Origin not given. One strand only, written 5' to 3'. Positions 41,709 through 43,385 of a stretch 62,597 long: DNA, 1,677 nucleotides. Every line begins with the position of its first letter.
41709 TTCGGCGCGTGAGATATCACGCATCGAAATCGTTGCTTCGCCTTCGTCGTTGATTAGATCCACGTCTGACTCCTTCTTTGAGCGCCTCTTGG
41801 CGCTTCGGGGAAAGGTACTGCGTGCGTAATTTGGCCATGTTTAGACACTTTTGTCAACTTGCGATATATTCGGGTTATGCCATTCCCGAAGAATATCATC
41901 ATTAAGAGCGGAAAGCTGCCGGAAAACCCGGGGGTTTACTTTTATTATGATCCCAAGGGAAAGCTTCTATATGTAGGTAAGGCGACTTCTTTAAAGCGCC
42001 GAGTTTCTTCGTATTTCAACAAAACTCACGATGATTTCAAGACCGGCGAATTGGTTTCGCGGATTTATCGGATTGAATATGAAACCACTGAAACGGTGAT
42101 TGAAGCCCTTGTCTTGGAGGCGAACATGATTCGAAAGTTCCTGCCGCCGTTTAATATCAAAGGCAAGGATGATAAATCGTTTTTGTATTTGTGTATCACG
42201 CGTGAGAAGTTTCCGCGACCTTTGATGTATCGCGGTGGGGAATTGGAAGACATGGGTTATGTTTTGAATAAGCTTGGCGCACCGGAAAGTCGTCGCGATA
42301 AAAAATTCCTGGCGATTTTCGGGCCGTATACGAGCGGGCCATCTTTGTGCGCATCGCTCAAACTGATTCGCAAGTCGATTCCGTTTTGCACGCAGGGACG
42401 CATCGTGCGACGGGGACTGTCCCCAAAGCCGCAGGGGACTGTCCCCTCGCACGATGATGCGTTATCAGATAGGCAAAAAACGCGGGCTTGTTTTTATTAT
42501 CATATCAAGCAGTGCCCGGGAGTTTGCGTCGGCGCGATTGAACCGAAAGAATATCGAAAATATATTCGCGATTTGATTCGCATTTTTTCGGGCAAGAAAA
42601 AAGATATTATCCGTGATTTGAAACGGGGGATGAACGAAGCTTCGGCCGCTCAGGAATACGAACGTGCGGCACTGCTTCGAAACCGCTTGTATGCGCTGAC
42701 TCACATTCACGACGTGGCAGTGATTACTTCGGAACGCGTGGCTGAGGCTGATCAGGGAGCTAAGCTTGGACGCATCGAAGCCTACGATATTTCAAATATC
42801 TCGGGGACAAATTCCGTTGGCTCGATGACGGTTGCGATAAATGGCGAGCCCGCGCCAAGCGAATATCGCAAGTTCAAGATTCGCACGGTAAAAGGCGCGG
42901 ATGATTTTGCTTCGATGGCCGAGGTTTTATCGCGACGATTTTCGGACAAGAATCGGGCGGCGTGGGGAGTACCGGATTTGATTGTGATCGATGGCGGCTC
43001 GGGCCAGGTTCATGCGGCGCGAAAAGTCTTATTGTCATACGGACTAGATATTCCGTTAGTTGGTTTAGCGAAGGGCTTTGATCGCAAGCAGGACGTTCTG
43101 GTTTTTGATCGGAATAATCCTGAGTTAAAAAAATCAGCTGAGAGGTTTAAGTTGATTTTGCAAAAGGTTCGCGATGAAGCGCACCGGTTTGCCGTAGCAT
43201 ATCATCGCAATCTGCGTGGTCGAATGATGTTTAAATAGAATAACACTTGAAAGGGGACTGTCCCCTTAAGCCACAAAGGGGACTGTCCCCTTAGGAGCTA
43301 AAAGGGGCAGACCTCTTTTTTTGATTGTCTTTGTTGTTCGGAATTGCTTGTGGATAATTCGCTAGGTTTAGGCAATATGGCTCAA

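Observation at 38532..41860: Tandem pair of uncharacterised ~520-aa paralogues inserted between uvrA and uvrC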

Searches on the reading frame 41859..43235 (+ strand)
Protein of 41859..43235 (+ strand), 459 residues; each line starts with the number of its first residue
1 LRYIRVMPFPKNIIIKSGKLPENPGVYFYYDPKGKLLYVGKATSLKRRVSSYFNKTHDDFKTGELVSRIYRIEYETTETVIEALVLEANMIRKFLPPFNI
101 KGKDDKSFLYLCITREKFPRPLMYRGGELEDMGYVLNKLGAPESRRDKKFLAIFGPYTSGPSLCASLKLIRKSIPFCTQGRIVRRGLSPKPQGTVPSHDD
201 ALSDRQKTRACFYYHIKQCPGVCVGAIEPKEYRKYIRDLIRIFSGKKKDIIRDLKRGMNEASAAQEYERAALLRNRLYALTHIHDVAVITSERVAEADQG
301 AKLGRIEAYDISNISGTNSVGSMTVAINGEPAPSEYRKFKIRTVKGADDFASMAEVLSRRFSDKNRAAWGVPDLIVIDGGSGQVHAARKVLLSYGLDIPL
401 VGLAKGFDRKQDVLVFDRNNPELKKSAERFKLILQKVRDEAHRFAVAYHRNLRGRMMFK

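Call 14: search_protein_families(library=pfam, proteins=[window:41859-43235:+], max_evalue=0.001)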
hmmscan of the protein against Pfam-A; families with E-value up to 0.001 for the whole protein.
window:41859-43235:+ (459 aa): 3 families
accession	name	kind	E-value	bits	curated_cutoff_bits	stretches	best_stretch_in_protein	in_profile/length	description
PF08459.17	UvrC_RNaseH_dom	-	3.4e-47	160.7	22.3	1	303-446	10-159/159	UvrC RNAse H endonuclease domain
PF01541.30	GIY-YIG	-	9.7e-08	32.6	22.6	1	24-96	2-74/78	GIY-YIG catalytic domain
PF02151.25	UVR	-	2.6e-07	30.6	21.5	1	249-277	2-30/36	UvrB/uvrC motif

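Call 20: search_protein_families(library=ncbifam, proteins=[window:41859-43235:+], max_evalue=0.1)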
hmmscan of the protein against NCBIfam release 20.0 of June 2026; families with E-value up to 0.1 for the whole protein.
window:41859-43235:+ (459 aa): 15 families
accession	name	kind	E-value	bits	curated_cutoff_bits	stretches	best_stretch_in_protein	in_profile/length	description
TIGR00194.1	uvrC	equivalog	8.4e-101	338.4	285.45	3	302-458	380-539/574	excinuclease ABC subunit UvrC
NF001824.0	PRK00558.1-5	equivalog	2.9e-80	270.5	451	2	16-293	10-254/652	excinuclease ABC subunit UvrC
NF011263.0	PRK14669.1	equivalog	3.6e-75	253.8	1108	3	305-453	398-545/624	excinuclease ABC subunit C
NF011262.0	PRK14668.1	equivalog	5.4e-67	226.5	544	2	16-286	9-236/577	excinuclease ABC subunit C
NF011261.0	PRK14667.1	equivalog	5.9e-63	213.3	818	3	304-457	362-511/567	excinuclease ABC subunit C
NF011266.0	PRK14672.1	equivalog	2.2e-60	204.8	1504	3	306-455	457-603/691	excinuclease ABC subunit C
NF011260.0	PRK14666.1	equivalog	4.1e-58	197.7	649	2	18-281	7-233/698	excinuclease ABC subunit C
NF011264.0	PRK14670.1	equivalog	3.6e-53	180.8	1021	3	16-122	11-116/602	excinuclease ABC subunit C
NF005906.0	PRK07883.1-4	equivalog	1.2e-34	119.7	495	2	19-131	211-325/563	DEDD exonuclease domain-containing protein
NF005907.0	PRK07883.1-5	equivalog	4.8e-31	107.8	454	1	19-281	226-452/584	DEDD exonuclease domain-containing protein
NF005905.0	PRK07883.1-3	equivalog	1.1e-28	100.2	508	1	18-283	221-446/581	DEDD exonuclease domain-containing protein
NF005904.0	PRK07883.1-2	equivalog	4.5e-23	81.4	969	2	19-132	228-341/584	DEDD exonuclease domain-containing protein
NF005903.0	PRK07883.1-1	equivalog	3.6e-18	65.3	1038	1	19-121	244-346/642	DEDD exonuclease domain-containing protein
NF007833.0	PRK10545.1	equivalog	1.5e-13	50.6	367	2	10-115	21-123/289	excinuclease Cho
TIGR01453.1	grpIintron_endo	subfamily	0.096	12.7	56.05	0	25-58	3-36/215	group I intron endonuclease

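Call 27: find_related_loci(query=window:41877-43235:+, collection=genome_contigs, flank=10000)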
Query window:41877-43235:+ (453 aa) in genome_contigs; peptide patterns used: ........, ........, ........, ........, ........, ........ (x = any residue, [..] = any of these).
600 stretches matched a pattern (row limit reached: there are more); 580 encode a relative of the query (tblastn E <= 1e-3); the best 80 are kept; 80 distinct loci.
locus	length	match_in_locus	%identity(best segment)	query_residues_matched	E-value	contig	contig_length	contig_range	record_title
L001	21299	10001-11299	51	3-450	4e-137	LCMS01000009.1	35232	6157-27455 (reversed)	MAG: Candidatus Uhrbacteria bacterium GW2011_GWE2_46_68 UX57_C0009, whole genome shotgun sequence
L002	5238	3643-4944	51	3-449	1e-137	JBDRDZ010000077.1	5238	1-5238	MAG: Patescibacteria group bacterium isolate MEGAHIT-group-1.29 k141_531362, whole genome shotgun sequence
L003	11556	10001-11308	51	1-449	4e-136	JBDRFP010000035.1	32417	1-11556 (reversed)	MAG: bacterium isolate MEGAHIT-group-1.379 k141_3392817, whole genome shotgun sequence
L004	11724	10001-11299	51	3-449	9e-136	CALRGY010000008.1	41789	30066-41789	MAG: Candidatus Uhrbacteria bacterium isolate TrH-25oct19-103 genome assembly, contig: TrH-25oct19-C1505, whole genome s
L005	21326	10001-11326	51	3-449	1e-135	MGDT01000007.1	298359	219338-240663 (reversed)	MAG: Candidatus Uhrbacteria bacterium RIFCSPHIGHO2_01_FULL_63_20 rifcsphigho2_01_scaffold_760, whole genome shotgun sequ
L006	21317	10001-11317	49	4-449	2e-135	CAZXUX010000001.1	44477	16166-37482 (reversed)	MAG TPA_asm: uncultured Gammaproteobacteria bacterium isolate SRP342105_co1_333 genome assembly, contig: NODE_1030_lengt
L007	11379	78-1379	50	3-449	1e-134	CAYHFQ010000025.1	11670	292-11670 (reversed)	MAG TPA_asm: uncultured Gammaproteobacteria bacterium isolate ERP119702_co3_211 genome assembly, contig: NODE_4147_lengt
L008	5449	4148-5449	49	3-449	3e-135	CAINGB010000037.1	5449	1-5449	Candidatus Uhrbacteria bacterium isolate LJ_bin-3226 genome assembly, contig: bin-3226:37/48, whole genome shotgun seque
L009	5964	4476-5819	49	3-449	2e-133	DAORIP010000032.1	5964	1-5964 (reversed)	MAG TPA_asm: bacterium isolate AMR_MDS_5574 NODE_2515_length_5964_cov_4.039262, whole genome shotgun sequence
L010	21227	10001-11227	51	3-447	1e-132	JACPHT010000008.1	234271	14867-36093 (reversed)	MAG: Candidatus Uhrbacteria bacterium isolate NC_groundwater_421_Ag_B-0.1um_41_26 GD18-4_B1_scaffold_1006349, whole geno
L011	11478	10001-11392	49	4-449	6e-132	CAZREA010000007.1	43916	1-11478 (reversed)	MAG TPA_asm: uncultured Gammaproteobacteria bacterium isolate SRP342105_co2_22 genome assembly, contig: NODE_773_length_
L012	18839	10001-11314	51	3-453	2e-131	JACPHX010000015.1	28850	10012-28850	MAG: Candidatus Uhrbacteria bacterium isolate NC_groundwater_425_Ag_B-0.1um_55_83 GD18-4_B1_scaffold_1001128, whole geno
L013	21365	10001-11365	48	3-450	5e-131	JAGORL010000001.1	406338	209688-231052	Patescibacteria group bacterium isolate Gw_Eff_bin_264 Gw_Eff_9_length_406338_cov_9.865127, whole genome shotgun sequenc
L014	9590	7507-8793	49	3-449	2e-130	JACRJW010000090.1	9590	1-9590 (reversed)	MAG: Candidatus Uhrbacteria bacterium isolate NC_groundwater_1839_Pr3_B-0.1um_53_10 SR-2_scaffold_141_3223283, whole gen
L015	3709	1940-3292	50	4-449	6e-133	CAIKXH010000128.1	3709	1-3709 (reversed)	Candidatus Uhrbacteria bacterium isolate Loclat_bin-13963 genome assembly, contig: bin-13963:128/176, whole genome shotg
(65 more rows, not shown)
